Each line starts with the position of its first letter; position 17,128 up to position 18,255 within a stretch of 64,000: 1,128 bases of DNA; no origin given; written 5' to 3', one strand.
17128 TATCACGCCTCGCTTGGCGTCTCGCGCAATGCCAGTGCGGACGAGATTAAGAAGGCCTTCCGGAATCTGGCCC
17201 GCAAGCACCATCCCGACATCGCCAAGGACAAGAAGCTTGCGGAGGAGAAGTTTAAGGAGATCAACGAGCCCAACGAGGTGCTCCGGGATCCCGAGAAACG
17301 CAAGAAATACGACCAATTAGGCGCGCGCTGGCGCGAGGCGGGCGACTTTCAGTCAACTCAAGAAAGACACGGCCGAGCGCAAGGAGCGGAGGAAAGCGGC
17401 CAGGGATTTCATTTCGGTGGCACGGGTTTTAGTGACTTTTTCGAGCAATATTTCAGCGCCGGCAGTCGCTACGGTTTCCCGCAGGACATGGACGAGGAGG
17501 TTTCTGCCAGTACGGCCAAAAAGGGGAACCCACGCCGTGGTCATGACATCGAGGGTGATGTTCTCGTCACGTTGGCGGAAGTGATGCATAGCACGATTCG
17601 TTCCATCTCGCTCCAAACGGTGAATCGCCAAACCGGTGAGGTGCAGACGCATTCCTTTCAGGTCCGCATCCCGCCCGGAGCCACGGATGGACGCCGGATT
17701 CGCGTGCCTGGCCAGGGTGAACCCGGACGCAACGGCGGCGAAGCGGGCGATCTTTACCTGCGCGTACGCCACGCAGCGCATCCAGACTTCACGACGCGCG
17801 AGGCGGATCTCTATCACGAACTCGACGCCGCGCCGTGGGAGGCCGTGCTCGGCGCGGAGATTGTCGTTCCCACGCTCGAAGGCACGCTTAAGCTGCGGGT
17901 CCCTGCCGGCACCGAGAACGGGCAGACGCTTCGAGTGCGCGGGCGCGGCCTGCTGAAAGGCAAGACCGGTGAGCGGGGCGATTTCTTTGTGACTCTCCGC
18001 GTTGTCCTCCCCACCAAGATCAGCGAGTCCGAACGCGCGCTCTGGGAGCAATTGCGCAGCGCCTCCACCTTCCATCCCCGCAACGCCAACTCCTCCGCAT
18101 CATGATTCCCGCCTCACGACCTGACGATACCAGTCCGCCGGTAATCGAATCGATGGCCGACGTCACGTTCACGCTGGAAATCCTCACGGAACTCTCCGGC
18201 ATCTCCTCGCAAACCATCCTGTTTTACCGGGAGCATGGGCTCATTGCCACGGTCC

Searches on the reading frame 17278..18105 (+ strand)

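Call 83: search_protein_families(library=pfam, max_evalue=0.00001, proteins=[window:17278-18105:+])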
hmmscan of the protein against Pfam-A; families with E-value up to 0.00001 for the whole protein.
window:17278-18105:+ (275 aa): 1 family
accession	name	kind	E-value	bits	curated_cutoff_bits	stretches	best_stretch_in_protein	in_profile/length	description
PF01556.23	DnaJ_C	-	1.5e-41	142.4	26.6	1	92-245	2-152/152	DnaJ C terminal domain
